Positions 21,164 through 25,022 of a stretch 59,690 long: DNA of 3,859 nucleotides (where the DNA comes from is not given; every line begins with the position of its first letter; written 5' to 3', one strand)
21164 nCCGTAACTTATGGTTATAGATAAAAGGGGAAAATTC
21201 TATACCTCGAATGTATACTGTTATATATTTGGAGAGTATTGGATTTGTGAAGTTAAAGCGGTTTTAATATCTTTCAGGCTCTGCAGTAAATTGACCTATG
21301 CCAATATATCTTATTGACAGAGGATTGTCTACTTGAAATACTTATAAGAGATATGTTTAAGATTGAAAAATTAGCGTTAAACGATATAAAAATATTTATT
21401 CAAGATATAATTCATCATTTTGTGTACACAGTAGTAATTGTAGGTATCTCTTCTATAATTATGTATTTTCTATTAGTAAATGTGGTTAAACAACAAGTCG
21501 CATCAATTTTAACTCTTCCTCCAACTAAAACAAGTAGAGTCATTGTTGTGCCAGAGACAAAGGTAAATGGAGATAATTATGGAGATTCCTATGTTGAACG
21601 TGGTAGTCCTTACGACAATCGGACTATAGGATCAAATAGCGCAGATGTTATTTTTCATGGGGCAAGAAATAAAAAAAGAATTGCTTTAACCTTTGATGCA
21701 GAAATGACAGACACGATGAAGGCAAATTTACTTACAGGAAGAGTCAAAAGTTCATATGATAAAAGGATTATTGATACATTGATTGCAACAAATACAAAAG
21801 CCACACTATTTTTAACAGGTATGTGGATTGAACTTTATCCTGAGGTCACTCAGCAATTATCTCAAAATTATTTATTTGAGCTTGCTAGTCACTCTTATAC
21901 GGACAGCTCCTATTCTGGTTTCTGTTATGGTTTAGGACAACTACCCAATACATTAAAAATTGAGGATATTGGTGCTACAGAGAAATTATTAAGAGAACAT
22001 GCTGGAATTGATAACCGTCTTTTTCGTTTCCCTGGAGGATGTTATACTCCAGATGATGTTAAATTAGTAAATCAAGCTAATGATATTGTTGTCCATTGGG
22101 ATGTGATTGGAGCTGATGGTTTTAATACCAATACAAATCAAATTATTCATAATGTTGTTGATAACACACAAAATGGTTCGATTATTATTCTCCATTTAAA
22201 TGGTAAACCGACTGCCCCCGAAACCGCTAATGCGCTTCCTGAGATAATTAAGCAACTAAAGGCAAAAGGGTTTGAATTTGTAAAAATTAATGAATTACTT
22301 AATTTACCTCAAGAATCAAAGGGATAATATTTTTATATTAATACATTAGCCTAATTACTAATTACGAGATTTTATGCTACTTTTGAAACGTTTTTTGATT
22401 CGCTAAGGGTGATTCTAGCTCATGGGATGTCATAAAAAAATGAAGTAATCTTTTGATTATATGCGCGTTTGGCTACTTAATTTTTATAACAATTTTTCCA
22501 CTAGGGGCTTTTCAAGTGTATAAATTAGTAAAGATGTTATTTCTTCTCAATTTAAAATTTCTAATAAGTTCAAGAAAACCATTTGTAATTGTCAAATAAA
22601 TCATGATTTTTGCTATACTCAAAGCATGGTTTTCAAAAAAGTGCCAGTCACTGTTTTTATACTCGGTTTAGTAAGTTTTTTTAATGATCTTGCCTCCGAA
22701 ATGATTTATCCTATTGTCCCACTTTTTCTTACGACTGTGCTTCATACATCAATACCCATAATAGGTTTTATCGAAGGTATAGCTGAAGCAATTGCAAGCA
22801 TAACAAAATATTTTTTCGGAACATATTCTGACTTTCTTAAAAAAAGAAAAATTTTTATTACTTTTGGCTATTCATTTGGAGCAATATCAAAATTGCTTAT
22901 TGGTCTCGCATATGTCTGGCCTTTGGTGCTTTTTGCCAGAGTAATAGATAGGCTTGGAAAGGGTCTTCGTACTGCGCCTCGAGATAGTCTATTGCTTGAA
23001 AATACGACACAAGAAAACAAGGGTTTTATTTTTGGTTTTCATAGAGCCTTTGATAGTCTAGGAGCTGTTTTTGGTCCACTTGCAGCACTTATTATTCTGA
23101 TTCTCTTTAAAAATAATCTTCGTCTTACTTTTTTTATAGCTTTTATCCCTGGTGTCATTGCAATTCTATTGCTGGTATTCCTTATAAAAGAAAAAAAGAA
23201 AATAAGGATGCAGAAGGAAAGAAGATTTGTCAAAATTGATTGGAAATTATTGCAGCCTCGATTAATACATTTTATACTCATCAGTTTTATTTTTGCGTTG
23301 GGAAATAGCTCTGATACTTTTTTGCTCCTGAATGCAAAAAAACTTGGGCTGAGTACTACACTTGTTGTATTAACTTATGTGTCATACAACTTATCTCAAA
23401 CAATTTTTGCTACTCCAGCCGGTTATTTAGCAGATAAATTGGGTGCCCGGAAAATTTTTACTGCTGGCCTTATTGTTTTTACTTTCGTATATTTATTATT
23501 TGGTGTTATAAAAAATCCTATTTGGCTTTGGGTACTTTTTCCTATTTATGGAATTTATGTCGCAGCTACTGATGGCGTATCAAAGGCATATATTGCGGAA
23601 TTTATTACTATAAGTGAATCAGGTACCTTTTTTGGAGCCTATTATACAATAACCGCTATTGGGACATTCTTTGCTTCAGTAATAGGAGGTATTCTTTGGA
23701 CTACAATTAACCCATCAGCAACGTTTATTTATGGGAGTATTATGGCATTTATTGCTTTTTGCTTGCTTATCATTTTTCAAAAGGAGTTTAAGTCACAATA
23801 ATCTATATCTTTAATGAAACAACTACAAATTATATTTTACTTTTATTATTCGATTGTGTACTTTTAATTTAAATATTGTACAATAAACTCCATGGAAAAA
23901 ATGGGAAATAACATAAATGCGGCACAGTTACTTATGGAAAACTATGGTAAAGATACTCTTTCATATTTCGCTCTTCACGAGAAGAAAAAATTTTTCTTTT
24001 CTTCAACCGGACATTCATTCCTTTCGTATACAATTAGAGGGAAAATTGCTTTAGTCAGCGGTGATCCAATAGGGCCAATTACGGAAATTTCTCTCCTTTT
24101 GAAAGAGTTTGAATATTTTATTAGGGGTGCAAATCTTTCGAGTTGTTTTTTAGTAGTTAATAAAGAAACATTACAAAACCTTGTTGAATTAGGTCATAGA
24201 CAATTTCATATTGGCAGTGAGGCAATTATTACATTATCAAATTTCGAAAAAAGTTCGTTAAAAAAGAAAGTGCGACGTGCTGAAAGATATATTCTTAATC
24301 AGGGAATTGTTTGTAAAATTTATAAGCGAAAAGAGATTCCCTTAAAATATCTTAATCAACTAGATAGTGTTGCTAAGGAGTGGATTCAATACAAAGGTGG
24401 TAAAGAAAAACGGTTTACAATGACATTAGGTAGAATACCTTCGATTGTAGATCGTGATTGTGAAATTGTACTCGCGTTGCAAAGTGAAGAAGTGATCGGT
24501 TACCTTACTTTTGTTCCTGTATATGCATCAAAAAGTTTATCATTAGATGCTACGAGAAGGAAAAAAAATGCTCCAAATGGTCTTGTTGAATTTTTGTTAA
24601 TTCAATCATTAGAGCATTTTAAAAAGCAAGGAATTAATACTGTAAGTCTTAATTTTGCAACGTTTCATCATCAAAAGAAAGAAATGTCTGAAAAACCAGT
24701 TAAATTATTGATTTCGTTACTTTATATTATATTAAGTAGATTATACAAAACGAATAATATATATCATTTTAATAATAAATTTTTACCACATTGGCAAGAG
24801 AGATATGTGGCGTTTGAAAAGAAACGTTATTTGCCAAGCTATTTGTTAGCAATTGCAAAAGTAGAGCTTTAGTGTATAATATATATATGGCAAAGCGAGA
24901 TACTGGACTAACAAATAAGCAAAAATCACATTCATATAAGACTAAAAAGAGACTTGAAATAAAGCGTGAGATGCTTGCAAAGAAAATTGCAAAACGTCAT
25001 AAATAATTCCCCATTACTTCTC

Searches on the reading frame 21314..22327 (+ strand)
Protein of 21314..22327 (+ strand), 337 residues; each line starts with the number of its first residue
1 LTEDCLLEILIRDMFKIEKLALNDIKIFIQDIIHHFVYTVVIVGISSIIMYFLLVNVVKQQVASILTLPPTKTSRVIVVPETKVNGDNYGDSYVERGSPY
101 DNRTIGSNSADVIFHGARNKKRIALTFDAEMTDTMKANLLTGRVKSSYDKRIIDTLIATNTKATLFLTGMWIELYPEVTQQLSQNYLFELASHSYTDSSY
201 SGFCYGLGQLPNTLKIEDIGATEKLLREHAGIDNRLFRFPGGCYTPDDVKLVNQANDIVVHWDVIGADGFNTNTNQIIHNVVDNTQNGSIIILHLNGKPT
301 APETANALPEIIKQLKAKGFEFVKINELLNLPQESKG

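Call 23: search_protein_families(library=pfam, proteins=[window:21314-22327:+], max_evalue=0.001)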
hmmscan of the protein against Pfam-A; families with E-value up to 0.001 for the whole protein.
window:21314-22327:+ (337 aa): 1 family
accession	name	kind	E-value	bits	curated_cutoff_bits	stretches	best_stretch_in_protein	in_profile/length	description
PF01522.26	Polysacc_deac_1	-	2.8e-16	60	23.1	1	117-255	3-119/124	Polysaccharide deacetylase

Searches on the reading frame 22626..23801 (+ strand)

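Call 23: search_protein_families(library=pfam, proteins=[window:22626-23801:+], max_evalue=0.001)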
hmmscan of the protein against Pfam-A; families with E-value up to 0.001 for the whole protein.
window:22626-23801:+ (391 aa): 2 families
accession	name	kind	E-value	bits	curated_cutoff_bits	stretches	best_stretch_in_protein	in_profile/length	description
PF07690.21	MFS_1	-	5.9e-42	144.2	33.4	2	14-229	2-220/347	Major Facilitator Superfamily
PF12832.13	MFS_1_like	-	2.5e-14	53.6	25.2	1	27-368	18-372/373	MFS_1 like family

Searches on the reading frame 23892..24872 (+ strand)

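Call 23: search_protein_families(library=pfam, proteins=[window:23892-24872:+], max_evalue=0.001)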
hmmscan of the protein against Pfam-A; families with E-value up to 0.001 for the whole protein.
window:23892-24872:+ (326 aa): 1 family
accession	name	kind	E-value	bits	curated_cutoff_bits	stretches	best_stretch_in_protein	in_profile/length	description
PF09924.15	LPG_synthase_C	-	2.2e-55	188.3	27.5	1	15-308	4-298/298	Phosphatidylglycerol lysyltransferase, C-terminal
